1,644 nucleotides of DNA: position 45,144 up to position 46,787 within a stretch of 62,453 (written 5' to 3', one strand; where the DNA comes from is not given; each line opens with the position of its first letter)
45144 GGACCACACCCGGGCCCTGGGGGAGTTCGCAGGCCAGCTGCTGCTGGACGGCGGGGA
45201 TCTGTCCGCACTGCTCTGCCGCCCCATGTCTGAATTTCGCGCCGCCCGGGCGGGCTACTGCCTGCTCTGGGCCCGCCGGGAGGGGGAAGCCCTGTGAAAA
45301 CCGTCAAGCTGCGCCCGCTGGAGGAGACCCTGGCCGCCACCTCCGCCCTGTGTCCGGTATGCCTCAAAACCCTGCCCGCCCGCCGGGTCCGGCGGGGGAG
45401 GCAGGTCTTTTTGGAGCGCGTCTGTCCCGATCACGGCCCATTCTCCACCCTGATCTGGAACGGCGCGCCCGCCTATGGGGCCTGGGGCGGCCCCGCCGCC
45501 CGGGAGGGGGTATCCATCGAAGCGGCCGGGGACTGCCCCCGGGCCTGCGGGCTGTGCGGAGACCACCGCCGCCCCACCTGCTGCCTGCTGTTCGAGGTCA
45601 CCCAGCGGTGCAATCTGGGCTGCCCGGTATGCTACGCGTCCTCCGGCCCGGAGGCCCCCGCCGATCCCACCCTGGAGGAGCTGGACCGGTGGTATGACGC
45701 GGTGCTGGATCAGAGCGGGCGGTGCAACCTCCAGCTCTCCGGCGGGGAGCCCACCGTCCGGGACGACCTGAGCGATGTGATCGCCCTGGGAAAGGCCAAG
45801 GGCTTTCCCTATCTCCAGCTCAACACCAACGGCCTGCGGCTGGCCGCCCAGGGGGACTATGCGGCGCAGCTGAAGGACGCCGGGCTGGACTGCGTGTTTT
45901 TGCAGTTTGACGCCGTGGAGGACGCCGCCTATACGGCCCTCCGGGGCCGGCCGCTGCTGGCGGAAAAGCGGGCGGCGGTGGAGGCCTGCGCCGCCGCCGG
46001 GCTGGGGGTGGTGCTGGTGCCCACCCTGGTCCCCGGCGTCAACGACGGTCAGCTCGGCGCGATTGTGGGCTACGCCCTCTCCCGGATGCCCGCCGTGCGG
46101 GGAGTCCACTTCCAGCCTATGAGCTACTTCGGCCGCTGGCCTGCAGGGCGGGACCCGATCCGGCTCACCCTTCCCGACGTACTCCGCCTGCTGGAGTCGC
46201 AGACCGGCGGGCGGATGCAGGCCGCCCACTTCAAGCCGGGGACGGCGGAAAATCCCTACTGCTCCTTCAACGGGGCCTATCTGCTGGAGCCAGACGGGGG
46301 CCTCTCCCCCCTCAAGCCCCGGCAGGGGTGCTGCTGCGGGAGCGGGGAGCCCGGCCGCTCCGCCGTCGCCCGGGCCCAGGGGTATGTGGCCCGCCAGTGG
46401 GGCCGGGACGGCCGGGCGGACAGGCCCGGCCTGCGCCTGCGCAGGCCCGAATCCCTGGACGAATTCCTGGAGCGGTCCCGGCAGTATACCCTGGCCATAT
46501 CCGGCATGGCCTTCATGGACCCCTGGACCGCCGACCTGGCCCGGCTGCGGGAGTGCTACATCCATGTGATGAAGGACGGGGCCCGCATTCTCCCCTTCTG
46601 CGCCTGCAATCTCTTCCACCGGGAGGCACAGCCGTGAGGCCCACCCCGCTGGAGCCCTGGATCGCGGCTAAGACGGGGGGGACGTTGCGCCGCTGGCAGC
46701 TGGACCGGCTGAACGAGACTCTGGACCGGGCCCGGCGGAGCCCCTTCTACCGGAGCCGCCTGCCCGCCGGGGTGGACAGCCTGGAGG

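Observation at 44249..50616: Seven mutually overlapping genes of unassigned role attached to a Mop-type aldehyde oxidoreductase: candidate undescribed cofactor-tailoring system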

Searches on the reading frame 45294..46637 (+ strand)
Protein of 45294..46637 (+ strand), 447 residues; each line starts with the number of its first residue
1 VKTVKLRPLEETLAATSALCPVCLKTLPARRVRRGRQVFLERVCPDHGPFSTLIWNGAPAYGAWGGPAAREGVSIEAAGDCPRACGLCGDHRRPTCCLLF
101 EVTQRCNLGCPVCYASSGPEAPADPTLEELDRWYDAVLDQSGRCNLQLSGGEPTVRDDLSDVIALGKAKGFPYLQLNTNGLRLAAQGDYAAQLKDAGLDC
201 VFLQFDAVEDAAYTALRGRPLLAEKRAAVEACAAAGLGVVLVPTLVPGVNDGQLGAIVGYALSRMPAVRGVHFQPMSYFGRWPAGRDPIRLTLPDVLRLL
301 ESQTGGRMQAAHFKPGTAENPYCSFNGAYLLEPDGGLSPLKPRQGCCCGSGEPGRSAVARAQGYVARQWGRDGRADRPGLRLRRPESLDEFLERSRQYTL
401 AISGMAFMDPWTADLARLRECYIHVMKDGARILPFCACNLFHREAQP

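Call 10: search_protein_families(library=pfam, proteins=[window:45294-46637:+], max_evalue=0.01)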
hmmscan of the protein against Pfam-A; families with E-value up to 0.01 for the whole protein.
window:45294-46637:+ (447 aa): 2 families
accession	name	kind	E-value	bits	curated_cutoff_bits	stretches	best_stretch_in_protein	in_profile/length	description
PF04055.27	Radical_SAM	-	3.3e-20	73.3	29.5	1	101-258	2-163/166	Radical SAM superfamily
PF23545.1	Zn_ribbon_HMPTM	-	1.4e-17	63.4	27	1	13-56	2-45/45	HMPTM N-terminal zinc ribbon domain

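Call 11: search_protein_families(library=ncbifam, proteins=[window:45294-46637:+], max_evalue=0.01)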
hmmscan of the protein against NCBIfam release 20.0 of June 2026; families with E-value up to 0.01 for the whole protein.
window:45294-46637:+ (447 aa): 37 families (the best 25 are shown)
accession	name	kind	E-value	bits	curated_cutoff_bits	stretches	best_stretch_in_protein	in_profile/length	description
NF045646.2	rSAM_Se_TrsS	equivalog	1.7e-172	573.9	490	1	15-445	2-436/441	radical SAM (seleno)protein TrsS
NF045702.1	rSAM_GDGT_ether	equivalog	7.5e-91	305.2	450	2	16-328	2-321/486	tetraether lipid synthase Tes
NF045703.1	rSAM_Tes_intein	exception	4.3e-49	167.2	1700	3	142-312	643-810/1040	tetraether lipid synthase Tes, intein-containing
TIGR02666.1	moaA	equivalog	2.3e-20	72.9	284.05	1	91-281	5-200/336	GTP 3',8-cyclase MoaA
TIGR02668.1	moaA_archaeal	equivalog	7.3e-20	71.1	325.25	1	91-263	5-175/303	GTP 3',8-cyclase MoaA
NF001199.0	PRK00164.2-1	equivalog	1.2e-18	67.4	231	1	90-262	6-176/308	GTP 3',8-cyclase MoaA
TIGR02109.1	PQQ_syn_pqqE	equivalog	3e-16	59.3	381.35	1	95-241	6-150/358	pyrroloquinoline quinone biosynthesis protein PqqE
TIGR04347.1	pseudo_SAM_Halo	equivalog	1.3e-14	54.3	525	1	90-241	34-180/390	TIGR04347 family pseudo-SAM/SPASM protein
TIGR04051.1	rSAM_NirJ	equivalog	2.1e-13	50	515.45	1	99-281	5-181/354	heme d1 biosynthesis radical SAM protein NirJ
TIGR04546.1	rSAM_ahbC_deAc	equivalog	4.7e-13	48.7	650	1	98-257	41-196/390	12,18-didecarboxysiroheme deacetylase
TIGR03962.1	mycofact_rSAM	equivalog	9.5e-13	48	265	1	96-265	12-177/339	mycofactocin radical SAM maturase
TIGR04545.1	rSAM_ahbD_hemeb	equivalog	1.4e-12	47.8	500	1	100-257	4-158/339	heme b synthase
TIGR04055.1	rSAM_NirJ2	equivalog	2.7e-12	46.9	500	1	101-263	5-163/326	putative heme d1 biosynthesis radical SAM protein NirJ2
TIGR04317.1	W_rSAM_matur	equivalog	2.9e-12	46.4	380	1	98-218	6-123/349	tungsten cofactor oxidoreductase radical SAM maturase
NF050035.1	rSAM_WgK_link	exception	4.8e-12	45.5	650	1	100-220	13-131/367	radical SAM/SPASM peptide maturase WgkB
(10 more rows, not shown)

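Call 21: find_homologous_proteins(query=window:45294-46634:+, max_evalue=1e-20)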
Query window:45294-46634:+ (447 aa): 6185 proteins with E <= 1e-20 among 8000 candidates; the best 120 are listed.
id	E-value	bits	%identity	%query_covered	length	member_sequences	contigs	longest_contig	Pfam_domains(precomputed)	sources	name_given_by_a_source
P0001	0.0e+0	1029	99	100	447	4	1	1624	PF23545.2,PF04055.28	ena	-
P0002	1.9e-239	814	78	100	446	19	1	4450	PF23545.2,PF04055.28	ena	-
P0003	2.9e-235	800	77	100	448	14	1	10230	PF23545.2,PF04055.28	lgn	-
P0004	1.5e-215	735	72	99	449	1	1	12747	PF23545.2,PF04055.28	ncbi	-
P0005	3.5e-167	575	58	95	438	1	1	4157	PF23545.2,PF04055.28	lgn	-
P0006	2.5e-163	563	57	95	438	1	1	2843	PF23545.2,PF04055.28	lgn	-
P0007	2.8e-160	553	57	95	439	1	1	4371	PF23545.2,PF04055.28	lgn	-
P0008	8.2e-159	548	55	95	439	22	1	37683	PF23545.2,PF04055.28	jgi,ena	-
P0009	1.7e-158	547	55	95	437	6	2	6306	PF23545.2,PF04055.28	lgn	-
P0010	1.6e-157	544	56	96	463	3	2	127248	PF23545.2,PF04055.28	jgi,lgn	-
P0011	7.2e-157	541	53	96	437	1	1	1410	PF23545.2,PF04055.28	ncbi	-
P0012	1.5e-156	540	55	96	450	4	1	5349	PF23545.2,PF04055.28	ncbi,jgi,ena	-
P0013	1.1e-155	537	54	98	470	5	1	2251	PF23545.2,PF04055.28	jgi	-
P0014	1.9e-154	533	54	96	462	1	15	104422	PF23545.2,PF04055.28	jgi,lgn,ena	-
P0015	1.9e-154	533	53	97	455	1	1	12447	PF23545.2,PF04055.28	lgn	-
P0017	1.4e-153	530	53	98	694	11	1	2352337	PF23545.2,PF04055.28,PF13353.12,PF18978.6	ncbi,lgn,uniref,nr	ncbi:Cyclic pyranopterin monophosphate synthase 1 [Pelotomaculum schinkii]|uniref:Cyclic pyranopteri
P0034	6.5e-148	512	53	96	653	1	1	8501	PF23545.2,PF04055.28,PF12804.14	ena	-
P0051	1.9e-145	504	51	97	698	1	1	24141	PF13847.13,PF13489.13,PF13649.13,PF23545.2,PF04055.28,PF01209.25,PF08241.19,PF08242.19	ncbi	-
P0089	1.7e-141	491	51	96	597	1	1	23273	PF23545.2,PF04055.28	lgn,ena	-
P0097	5.4e-141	489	51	96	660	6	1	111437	PF23545.2,PF04055.28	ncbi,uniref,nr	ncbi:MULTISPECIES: radical SAM (seleno)protein TrsS [Blautia]|uniref:radical SAM (seleno)protein Trs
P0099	5.4e-141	489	52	96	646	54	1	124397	PF23545.2,PF04055.28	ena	-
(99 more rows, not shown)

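Call 23: find_related_loci(query=A1, collection=genome_contigs, flank=10000)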
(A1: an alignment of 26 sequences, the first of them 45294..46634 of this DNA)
Query A1 (447 aa) in genome_contigs; peptide patterns used: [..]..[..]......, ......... (x = any residue, [..] = any of these).
600 stretches matched a pattern (row limit reached: there are more); 592 encode a relative of the query (tblastn E <= 1e-3); the best 80 are kept; 80 distinct loci.
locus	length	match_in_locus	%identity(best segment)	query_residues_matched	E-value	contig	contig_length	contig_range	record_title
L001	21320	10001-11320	54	12-447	3e-157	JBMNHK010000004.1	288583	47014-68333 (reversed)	MAG: Pelotomaculum sp. isolate SBF912LR0HQ0124 contig_192, whole genome shotgun sequence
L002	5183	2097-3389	55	12-440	1e-158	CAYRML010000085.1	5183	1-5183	MAG TPA_asm: uncultured Peptococcaceae bacterium isolate SRP241326_co2_103 genome assembly, contig: NODE_18321_length_51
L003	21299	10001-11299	54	12-440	2e-154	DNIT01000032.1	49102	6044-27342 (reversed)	MAG TPA_asm: Pelotomaculum sp. isolate UBA10960 contig_1924, whole genome shotgun sequence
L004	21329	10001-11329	53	8-447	5e-154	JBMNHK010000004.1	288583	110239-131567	MAG: Pelotomaculum sp. isolate SBF912LR0HQ0124 contig_192, whole genome shotgun sequence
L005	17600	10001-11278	51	13-440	1e-150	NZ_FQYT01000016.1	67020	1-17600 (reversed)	Parasporobacterium paucivorans DSM 15970, whole genome shotgun sequence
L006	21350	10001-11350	50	10-446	3e-149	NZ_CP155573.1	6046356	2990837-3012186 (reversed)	Sporomusa silvacetica DSM 10669 chromosome, complete genome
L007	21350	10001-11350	50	10-446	2e-148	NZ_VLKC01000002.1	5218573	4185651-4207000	Sporomusa sp. KB1 SalpaDRAFT_Scaffold1.2, whole genome shotgun sequence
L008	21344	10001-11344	50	10-446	3e-148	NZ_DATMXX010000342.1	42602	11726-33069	MAG: Sporomusa sp. isolate SMAG_U13131 k141_18013, whole genome shotgun sequence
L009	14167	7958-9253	51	12-440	8e-147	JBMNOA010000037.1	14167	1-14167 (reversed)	MAG: Bacillota bacterium isolate SBF912SR1HQ0022 scaffold_14440_c1, whole genome shotgun sequence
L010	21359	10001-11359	50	1-444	3e-146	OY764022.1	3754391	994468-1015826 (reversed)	MAG: Negativicutes bacterium isolate af048de3-ec71-4ab4-ae68-90155dd5d955 genome assembly, chromosome: 1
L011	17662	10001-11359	49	1-443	1e-145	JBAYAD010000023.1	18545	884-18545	MAG: Selenomonadaceae bacterium isolate SO_2016_CLC_T1_61 scaffold02113_PH3_Jul14_2016, whole genome shotgun sequence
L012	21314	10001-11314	52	13-440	6e-145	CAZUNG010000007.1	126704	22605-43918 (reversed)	MAG TPA_asm: uncultured Ruminococcus sp. isolate SRP239243_co1_79 genome assembly, contig: NODE_93_length_126704_cov_21.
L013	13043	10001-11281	47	13-440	5e-144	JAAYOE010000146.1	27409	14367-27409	MAG: Tissierellia bacterium isolate AS21ysBPME_327 201840_AS21, whole genome shotgun sequence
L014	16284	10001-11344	50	10-446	5e-144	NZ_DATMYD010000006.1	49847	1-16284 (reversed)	MAG: Sporomusa sp. isolate SMAG_U13137 k141_53285, whole genome shotgun sequence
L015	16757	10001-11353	50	7-446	4e-144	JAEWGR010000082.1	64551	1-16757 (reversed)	MAG: Bacillota bacterium isolate OH_PBlB_39 k127_725527, whole genome shotgun sequence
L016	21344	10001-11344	49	11-447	1e-142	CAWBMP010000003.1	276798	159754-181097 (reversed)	MAG: Nitrospirota bacterium isolate MFD01476.bin.1.234 genome assembly, contig: contig_61717, whole genome shotgun seque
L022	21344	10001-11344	48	8-440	5e-140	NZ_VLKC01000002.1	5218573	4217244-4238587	Sporomusa sp. KB1 SalpaDRAFT_Scaffold1.2, whole genome shotgun sequence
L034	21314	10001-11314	48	12-443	7e-138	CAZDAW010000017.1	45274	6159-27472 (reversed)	MAG TPA_asm: uncultured Anaerolineaceae bacterium isolate SRP167436_co1_201 genome assembly, contig: NODE_1022_length_45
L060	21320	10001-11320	49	10-446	2e-133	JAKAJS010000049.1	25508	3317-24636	MAG: Deltaproteobacteria bacterium isolate WY4.bin13 NODE_2278_length_25508_cov_1.904535, whole genome shotgun sequence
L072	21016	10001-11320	48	10-446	8e-132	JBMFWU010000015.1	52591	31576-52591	MAG: Syntrophobacteraceae bacterium isolate KM4364-26 NODE_220_length_52591_cov_9.128636, whole genome shotgun sequence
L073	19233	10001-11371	47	14-447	6e-132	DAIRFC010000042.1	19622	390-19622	MAG TPA_asm: Actinomycetota bacterium isolate CTOTU19831 NODE_2535_length_19622_cov_21.524761, whole genome shotgun sequ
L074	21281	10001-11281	50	18-440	6e-132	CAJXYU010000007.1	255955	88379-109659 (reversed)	MAG TPA_asm: uncultured Desulfovibrio sp. isolate SRR6201695_bin.5_MetaBAT_v2.12.1_MAG genome assembly, contig: NODE_27_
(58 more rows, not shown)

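Call 33: search_protein_families(library=pfam, proteins=[P0017, P0034, P0051, P0097, P0099, P0089], max_evalue=0.01)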
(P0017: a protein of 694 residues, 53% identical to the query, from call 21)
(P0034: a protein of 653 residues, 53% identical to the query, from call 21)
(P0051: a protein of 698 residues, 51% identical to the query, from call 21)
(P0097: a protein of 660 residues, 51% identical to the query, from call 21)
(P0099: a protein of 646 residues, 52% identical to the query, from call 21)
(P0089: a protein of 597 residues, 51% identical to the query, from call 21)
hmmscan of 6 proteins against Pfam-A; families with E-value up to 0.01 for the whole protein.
P0017 (694 aa): 5 families
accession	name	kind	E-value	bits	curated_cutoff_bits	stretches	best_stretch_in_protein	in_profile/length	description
PF18978.5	DUF5714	-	2.6e-55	187.1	26.2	1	74-243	1-173/173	Family of unknown function (DUF5714)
PF04055.27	Radical_SAM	-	3.4e-23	83.1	29.5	1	340-500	2-166/166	Radical SAM superfamily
PF23545.1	Zn_ribbon_HMPTM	-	1.2e-19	70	27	1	248-292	1-45/45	HMPTM N-terminal zinc ribbon domain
PF13353.11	Fer4_12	-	1.9e-05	25.4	22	0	5-75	38-110/137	4Fe-4S single cluster domain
PF10764.14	Gin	-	0.00034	21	27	1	42-68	1-26/45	Inhibitor of sigma-G Gin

P0034 (653 aa): 3 families
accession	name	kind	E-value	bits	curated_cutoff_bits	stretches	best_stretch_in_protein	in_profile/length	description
PF12804.13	NTP_transf_3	-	8.1e-37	127.3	27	1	8-166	1-156/160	MobA-like NTP transferase domain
PF04055.27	Radical_SAM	-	5.5e-19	69.4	29.5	1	304-463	2-166/166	Radical SAM superfamily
PF23545.1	Zn_ribbon_HMPTM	-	3.6e-18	65.3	27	1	214-256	3-45/45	HMPTM N-terminal zinc ribbon domain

P0051 (698 aa): 13 families
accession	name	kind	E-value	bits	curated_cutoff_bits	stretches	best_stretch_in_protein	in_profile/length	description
PF04055.27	Radical_SAM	-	2.2e-21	77.2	29.5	1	342-502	2-166/166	Radical SAM superfamily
PF23545.1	Zn_ribbon_HMPTM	-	5.8e-21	74.2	27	1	251-294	2-45/45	HMPTM N-terminal zinc ribbon domain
PF08241.18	Methyltransf_11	-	6.2e-18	65.7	21.2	1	49-141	1-95/95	Methyltransferase domain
PF13649.12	Methyltransf_25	-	8e-16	59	27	1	48-137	1-97/97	Methyltransferase domain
PF13489.12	Methyltransf_23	-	4.7e-11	43.1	27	1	42-148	20-123/164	Methyltransferase domain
PF08242.18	Methyltransf_12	-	9.9e-11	42.7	30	1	49-139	1-98/98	Methyltransferase domain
PF13847.12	Methyltransf_31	-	3.8e-10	40.1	27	1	44-145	3-113/145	Methyltransferase domain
PF01209.24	Ubie_methyltran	-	5.4e-07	29.6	20.1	1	37-141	40-151/233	ubiE/COQ5 methyltransferase family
PF02353.26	CMAS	-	0.00017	21.5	27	1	34-74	52-92/273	Mycolic acid cyclopropane synthetase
PF05148.21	Methyltransf_8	-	0.0024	18.2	27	1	98-150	114-165/219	Hypothetical methyltransferase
PF07021.18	MetW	-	0.0027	17.8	21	1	42-78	11-47/193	Methionine biosynthesis protein MetW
PF08003.17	Methyltransf_9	-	0.0032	16.9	23.8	1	34-82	105-153/315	Protein of unknown function (DUF1698)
PF13353.11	Fer4_12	-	0.0037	18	22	0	344-406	12-73/137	4Fe-4S single cluster domain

P0097 (660 aa): 2 families
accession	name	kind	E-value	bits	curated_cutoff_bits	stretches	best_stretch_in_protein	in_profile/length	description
PF04055.27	Radical_SAM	-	2.6e-22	80.2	29.5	1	293-460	2-166/166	Radical SAM superfamily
PF23545.1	Zn_ribbon_HMPTM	-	4.7e-20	71.3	27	1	202-245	2-45/45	HMPTM N-terminal zinc ribbon domain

P0099 (646 aa): 2 families
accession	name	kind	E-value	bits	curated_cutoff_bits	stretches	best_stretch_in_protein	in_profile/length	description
PF04055.27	Radical_SAM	-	1.9e-22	80.6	29.5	1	279-446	2-166/166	Radical SAM superfamily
PF23545.1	Zn_ribbon_HMPTM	-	4.5e-20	71.4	27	1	188-231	2-45/45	HMPTM N-terminal zinc ribbon domain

P0089 (597 aa): 3 families
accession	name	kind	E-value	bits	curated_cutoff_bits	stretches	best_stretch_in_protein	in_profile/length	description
PF04055.27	Radical_SAM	-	1.5e-21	77.7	29.5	1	230-397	2-166/166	Radical SAM superfamily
PF23545.1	Zn_ribbon_HMPTM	-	3.8e-20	71.6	27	1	139-182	2-45/45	HMPTM N-terminal zinc ribbon domain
PF13353.11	Fer4_12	-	0.0021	18.8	22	1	232-305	12-80/137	4Fe-4S single cluster domain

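Call 37: search_solved_structures(query=window:45294-46634:+, max_evalue=0.001, show_alignments=1)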
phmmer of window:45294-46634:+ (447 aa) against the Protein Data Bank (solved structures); distinct sequences matched with E-value up to 0.001: 6.
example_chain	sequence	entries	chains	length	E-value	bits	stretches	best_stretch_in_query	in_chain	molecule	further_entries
7tol_A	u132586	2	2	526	1.1e-74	255.5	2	16-318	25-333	glycerol dibiphytanyl glycerol tetraether - macrocyclic archaeol synthase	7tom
2fb2_A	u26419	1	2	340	6.1e-13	51.9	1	93-284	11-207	Molybdenum cofactor biosynthesis protein A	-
1tv7_A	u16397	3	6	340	8.2e-13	51.4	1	93-284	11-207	Molybdenum cofactor biosynthesis protein A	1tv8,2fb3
6c8v_A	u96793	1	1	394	2.2e-07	33.5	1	96-260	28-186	Coenzyme PQQ synthesis protein E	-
8wm2_A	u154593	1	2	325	1.5e-06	30.8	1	100-220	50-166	Fe-S radical SAM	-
6efn_A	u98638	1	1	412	7.3e-06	28.5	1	90-245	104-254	Sporulation killing factor maturation protein SkfB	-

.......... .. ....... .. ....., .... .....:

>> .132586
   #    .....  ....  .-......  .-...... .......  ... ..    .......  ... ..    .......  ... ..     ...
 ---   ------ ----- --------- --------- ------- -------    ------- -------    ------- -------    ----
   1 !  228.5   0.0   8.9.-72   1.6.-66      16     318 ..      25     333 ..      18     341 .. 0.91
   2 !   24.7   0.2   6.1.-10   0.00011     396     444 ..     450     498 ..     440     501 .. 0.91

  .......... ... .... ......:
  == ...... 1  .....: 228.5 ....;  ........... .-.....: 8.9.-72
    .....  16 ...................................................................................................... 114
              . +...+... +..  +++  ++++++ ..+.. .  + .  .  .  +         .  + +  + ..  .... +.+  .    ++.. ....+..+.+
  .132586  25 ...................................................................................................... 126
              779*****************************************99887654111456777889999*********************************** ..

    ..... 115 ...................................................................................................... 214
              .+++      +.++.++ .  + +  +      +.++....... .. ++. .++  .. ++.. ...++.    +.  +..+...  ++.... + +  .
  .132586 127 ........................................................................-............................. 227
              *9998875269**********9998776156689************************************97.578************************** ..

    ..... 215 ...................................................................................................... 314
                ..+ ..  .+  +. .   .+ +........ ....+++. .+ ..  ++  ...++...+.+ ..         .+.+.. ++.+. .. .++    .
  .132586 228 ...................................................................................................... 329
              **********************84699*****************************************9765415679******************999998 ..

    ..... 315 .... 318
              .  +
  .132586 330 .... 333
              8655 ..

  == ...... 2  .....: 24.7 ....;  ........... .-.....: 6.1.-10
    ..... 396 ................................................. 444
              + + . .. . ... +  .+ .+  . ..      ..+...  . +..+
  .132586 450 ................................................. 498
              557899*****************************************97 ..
